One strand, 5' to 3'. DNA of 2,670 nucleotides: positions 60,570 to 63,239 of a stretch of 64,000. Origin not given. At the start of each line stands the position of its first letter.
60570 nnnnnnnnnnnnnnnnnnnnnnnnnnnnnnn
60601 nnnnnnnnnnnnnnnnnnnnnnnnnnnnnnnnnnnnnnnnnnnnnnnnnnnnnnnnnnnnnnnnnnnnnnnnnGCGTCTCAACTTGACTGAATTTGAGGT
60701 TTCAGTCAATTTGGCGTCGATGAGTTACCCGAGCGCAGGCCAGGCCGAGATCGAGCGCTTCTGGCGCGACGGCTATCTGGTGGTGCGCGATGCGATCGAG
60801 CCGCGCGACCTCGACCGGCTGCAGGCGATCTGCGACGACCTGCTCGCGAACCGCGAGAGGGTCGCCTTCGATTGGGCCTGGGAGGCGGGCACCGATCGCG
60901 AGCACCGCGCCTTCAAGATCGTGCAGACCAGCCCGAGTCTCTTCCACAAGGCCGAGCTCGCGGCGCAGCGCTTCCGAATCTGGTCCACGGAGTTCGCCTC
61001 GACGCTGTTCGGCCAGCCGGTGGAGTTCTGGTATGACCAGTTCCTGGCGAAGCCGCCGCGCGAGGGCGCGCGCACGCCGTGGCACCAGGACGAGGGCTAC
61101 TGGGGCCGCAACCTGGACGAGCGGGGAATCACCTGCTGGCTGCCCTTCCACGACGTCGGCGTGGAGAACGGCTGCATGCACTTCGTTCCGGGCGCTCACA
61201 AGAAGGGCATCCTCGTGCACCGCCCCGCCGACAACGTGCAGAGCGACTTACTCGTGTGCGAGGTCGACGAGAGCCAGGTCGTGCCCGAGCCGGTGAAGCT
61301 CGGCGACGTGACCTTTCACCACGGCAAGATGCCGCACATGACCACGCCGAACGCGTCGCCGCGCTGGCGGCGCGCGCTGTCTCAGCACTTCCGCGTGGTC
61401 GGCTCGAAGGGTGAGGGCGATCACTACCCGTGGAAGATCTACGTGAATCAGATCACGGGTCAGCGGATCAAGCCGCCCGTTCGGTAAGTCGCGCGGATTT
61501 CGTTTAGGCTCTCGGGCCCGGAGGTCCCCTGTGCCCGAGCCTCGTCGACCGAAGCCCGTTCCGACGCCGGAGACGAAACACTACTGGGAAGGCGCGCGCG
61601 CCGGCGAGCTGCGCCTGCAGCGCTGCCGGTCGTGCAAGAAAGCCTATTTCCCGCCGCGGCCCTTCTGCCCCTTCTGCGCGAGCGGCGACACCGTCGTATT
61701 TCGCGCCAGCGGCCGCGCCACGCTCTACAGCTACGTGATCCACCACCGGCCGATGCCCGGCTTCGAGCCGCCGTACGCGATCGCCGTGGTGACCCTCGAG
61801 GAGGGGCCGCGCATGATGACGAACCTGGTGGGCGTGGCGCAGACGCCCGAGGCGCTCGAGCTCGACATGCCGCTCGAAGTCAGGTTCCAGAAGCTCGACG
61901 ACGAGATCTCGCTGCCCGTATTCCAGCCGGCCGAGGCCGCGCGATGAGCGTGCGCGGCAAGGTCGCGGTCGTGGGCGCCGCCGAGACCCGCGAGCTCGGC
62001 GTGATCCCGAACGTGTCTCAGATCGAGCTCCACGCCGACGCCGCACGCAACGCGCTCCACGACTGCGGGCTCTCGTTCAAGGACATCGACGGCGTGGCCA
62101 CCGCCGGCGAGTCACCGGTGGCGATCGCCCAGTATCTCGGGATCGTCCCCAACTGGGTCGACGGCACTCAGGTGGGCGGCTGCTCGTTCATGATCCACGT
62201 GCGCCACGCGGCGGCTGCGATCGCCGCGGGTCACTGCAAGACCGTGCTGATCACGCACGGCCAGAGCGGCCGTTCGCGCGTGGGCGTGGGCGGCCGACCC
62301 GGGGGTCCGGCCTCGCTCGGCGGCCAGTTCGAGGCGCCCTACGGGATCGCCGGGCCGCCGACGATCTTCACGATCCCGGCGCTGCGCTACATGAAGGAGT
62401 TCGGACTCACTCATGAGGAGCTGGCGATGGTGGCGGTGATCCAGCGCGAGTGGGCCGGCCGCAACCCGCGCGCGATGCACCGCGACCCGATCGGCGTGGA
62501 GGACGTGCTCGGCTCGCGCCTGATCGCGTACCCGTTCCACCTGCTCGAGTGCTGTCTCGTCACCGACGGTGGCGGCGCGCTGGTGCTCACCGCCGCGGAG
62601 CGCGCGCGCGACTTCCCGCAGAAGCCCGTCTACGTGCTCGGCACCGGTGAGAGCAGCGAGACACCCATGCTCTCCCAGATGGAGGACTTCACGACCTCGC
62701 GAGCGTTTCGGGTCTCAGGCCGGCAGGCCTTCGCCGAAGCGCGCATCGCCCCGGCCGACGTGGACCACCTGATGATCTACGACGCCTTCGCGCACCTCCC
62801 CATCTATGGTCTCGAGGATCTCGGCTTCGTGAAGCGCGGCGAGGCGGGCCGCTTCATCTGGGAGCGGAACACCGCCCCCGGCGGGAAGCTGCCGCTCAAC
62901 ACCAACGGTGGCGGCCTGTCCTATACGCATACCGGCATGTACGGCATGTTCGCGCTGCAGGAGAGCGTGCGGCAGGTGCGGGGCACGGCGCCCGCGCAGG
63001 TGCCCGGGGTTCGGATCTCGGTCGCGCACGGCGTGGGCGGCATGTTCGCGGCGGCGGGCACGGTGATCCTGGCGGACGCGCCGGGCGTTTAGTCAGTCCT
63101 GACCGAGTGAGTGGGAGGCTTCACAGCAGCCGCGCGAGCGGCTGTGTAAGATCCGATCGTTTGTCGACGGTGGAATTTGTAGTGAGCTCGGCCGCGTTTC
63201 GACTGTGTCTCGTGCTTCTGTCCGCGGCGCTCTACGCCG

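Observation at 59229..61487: TetR regulator, perfect palindromic operator, and two divergent PhyH-family oxygenases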

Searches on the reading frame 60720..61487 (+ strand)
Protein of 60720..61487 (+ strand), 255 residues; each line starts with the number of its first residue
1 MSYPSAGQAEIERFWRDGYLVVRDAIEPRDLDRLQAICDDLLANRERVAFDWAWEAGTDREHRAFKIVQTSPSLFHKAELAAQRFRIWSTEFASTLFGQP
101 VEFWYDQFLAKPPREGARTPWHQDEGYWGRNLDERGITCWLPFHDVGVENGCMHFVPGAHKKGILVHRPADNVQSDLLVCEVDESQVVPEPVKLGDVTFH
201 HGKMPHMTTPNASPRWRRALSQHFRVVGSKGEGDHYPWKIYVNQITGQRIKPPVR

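Call 6: search_protein_families(library=pfam, proteins=[window:60720-61484:+], max_evalue=0.01)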
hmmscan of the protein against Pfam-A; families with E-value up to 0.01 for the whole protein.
window:60720-61484:+ (255 aa): 1 family
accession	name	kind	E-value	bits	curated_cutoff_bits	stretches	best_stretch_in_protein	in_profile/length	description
PF05721.19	PhyH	-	4.7e-33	115.7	22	1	16-219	3-213/213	Phytanoyl-CoA dioxygenase (PhyH)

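Call 8: find_encoding_contigs(protein=window:60720-61487:+, flank=10000)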
Protein window:60720-61487:+ (255 aa): 1 contig read that carries it; 1 place shown.
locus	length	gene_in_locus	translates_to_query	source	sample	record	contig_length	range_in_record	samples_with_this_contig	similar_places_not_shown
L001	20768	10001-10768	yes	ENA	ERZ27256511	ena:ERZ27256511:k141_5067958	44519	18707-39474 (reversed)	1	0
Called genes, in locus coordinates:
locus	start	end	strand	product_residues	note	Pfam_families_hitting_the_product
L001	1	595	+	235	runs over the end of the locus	PF00005:ABC_tran, PF13304:AAA_21 (faint)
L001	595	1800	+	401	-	PF12704:MacB_PCD, PF02687:FtsX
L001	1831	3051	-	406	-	PF00677:Lum_binding, PF00926:DHBP_synthase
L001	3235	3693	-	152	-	PF09365:DUF2461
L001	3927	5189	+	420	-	-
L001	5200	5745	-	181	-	-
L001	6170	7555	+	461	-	PF01565:FAD_binding_4, PF04030:ALO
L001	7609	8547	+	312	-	PF00753:Lactamase_B, PF12706:Lactamase_B_2 (faint)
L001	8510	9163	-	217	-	PF00440:TetR_N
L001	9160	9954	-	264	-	PF05721:PhyH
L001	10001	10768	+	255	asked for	PF05721:PhyH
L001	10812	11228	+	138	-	PF12172:zf-ChsH2, PF01796:OB_ChsH2_C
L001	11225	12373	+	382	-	PF22691:Thiolase_C_1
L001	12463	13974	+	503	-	PF20154:LNT_N, PF00795:CN_hydrolase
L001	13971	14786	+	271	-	-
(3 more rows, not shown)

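Call 16: search_solved_structures(query=window:60720-61484:+, max_evalue=0.001)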
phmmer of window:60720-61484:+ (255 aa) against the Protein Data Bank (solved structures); distinct sequences matched with E-value up to 0.001: 16.
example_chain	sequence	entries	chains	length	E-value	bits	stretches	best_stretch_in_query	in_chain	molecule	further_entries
4xab_A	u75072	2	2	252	5.5e-23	84.9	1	96-225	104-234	EvdO2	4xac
5epa_A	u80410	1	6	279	9.9e-15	57.8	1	10-219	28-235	SnoK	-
4xaa_A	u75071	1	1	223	1.5e-13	54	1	9-220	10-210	Putative oxygenase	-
2opw_A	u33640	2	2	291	4.4e-13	52.4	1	105-225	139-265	PHYHD1 protein | Phytanoyl-CoA dioxygenase domain-containing protein 1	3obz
6ec3_A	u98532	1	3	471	1.5e-12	50.6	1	9-223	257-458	Methyltransferase domain-containing protein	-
6zyk_A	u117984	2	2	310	8.1e-12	48.3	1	93-217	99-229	Monooxygenase | Uncharacterized protein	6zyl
5ep9_A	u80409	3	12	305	1.4e-10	44.2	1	4-219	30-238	SnoN,Epimerase SnoN | SnoN,SnoN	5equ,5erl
9c9n_A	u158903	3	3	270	2e-09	40.4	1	10-222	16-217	Fe/2-OG dependent dioxygenase MysH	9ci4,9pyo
9pze_A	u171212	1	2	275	2.1e-09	40.3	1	10-222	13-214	Fe/2-OG dependent dioxygenase MysH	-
2a1x_A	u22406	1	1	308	1.8e-07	34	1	95-225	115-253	Phytanoyl-CoA dioxygenase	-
2rdn_A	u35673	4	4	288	9.4e-07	31.6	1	99-230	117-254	1-deoxypentalenic acid 11-beta hydroxylase; Fe(II)/alpha-ketoglutarate dependent hydroxyla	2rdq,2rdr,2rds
4mhr_A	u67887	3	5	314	8.2e-05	25.3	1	12-204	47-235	Ectoine hydroxylase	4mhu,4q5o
3gja_A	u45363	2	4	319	0.00019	24.1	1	9-161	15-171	CytC3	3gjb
8fnc_14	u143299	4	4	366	0.00023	23.8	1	96-161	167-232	Phytanoyl-CoA dioxygenase family protein | RNA-editing substrate-binding complex protein 14 (RESC14)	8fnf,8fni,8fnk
2fct_A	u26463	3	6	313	0.00036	23.2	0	94-160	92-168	syringomycin biosynthesis enzyme 2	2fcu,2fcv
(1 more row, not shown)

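Call 18: search_protein_families(library=ncbifam, proteins=[window:60720-61484:+], max_evalue=0.001)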
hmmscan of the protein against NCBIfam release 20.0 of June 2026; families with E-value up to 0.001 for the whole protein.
window:60720-61484:+ (255 aa): 3 families
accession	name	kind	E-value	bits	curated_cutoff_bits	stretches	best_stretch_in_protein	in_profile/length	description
NF052437.1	MPhHdxlPhnYGIM8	equivalog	3.1e-12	46.5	500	1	90-226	86-215/260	methylphosphonate hydroxylase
TIGR01762.1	chlorin-enz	subfamily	2.9e-09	36.7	226.3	1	10-162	7-159/288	chlorinating enzyme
NF045813.1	DxPntBtaHylase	equivalog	7.9e-06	25.4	550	1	113-227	128-248/285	1-deoxypentalenic acid 11-beta-hydroxylase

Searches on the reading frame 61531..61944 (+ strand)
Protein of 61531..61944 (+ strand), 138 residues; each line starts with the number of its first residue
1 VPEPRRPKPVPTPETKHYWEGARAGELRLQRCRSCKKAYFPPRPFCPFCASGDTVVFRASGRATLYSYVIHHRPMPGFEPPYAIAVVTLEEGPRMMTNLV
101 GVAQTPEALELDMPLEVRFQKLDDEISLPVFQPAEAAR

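Call 6: search_protein_families(library=pfam, proteins=[window:61531-61944:+], max_evalue=0.01)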
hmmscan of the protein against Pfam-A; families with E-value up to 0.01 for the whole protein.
window:61531-61944:+ (138 aa): 2 families
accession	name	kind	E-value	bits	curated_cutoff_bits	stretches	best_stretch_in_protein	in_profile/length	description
PF01796.24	OB_ChsH2_C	-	3.2e-20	72.3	27.1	1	59-120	4-65/65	ChsH2, C-terminal OB-fold domain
PF12172.15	zf-ChsH2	-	4.1e-14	52.5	23.2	1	19-53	1-35/37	ChsH2, rubredoxin-like zinc ribbon domain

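Call 18: search_protein_families(library=ncbifam, proteins=[window:61531-61944:+], max_evalue=0.001)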
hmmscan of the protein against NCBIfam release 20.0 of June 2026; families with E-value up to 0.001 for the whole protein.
window:61531-61944:+ (138 aa): 1 family
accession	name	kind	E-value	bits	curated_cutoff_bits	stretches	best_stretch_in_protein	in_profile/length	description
NF053627.1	BnzsclthlBbsAGT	equivalog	9.3e-09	35.4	250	1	24-105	33-114/145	benzoylsuccinyl-CoA thiolase subunit BbsA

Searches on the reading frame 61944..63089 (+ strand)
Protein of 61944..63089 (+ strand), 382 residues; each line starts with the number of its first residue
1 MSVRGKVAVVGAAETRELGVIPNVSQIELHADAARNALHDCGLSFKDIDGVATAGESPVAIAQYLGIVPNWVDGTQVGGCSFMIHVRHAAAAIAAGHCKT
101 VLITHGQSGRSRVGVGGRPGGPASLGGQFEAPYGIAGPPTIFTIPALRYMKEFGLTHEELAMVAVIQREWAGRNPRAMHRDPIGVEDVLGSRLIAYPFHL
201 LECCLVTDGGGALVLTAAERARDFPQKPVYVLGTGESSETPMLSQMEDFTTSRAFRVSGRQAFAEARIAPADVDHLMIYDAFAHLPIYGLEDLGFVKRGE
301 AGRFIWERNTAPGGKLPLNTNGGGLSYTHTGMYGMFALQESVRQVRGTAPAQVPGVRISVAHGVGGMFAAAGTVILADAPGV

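Call 6: search_protein_families(library=pfam, proteins=[window:61944-63089:+], max_evalue=0.01)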
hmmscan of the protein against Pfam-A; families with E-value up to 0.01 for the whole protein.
window:61944-63089:+ (382 aa): 1 family
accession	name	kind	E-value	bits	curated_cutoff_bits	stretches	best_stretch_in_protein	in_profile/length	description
PF22691.2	Thiolase_C_1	-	2.5e-57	193.1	28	1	235-377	1-143/144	Thiolase C-terminal domain-like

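Call 18: search_protein_families(library=ncbifam, proteins=[window:61944-63089:+], max_evalue=0.001)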
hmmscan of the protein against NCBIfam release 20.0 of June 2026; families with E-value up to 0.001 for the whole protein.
window:61944-63089:+ (382 aa): 24 families
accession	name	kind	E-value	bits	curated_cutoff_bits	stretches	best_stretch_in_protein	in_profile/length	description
NF004811.0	PRK06158.1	subfamily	3.7e-124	414.6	421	1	3-379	6-381/384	acetyl-CoA acetyltransferase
NF006010.0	PRK08142.1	subfamily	2e-93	313.2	462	1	1-376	1-385/388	thiolase domain-containing protein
NF005892.0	PRK07855.1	subfamily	8.3e-74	248.8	469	1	3-360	4-373/390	lipid-transfer protein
NF004720.0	PRK06064.1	subfamily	4.1e-62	210.2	420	1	6-377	3-386/389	thiolase domain-containing protein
NF053570.1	AcCoTHIOL_METTL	equivalog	9.2e-51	172.9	600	1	6-377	3-382/385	acetyl-CoA acetyltransferase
NF009228.0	PRK12578.1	subfamily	1.3e-47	162.2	485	1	5-367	3-376/387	thiolase domain-containing protein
NF004810.0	PRK06157.1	equivalog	3.9e-38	131.6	403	1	3-368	5-385/400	acetyl-CoA acetyltransferase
NF006180.0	PRK08313.1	subfamily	9.4e-38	130.1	514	1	6-367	5-373/389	thiolase domain-containing protein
NF053628.1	BnzsclthlBbsBGT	equivalog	5.6e-36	124.2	750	1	142-369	143-373/389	benzoylsuccinyl-CoA thiolase subunit BbsB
NF004715.0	PRK06059.1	equivalog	1.2e-35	123.2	424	1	7-377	6-398/399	lipid-transfer protein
NF006102.0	PRK08256.1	subfamily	1.7e-33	116.3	436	1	139-367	148-382/394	lipid-transfer protein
NF004982.0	PRK06365.1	equivalog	1e-32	113.8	695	2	58-244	78-263/430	thiolase domain-containing protein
NF004721.0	PRK06065.1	equivalog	3.7e-32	111.6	455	1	141-376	152-390/393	thiolase domain-containing protein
NF004722.0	PRK06066.1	equivalog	1.2e-25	90.3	516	1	143-375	147-381/385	thiolase domain-containing protein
NF005704.0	PRK07516.1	subfamily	1.8e-25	89.7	412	1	88-375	94-384/389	thiolase domain-containing protein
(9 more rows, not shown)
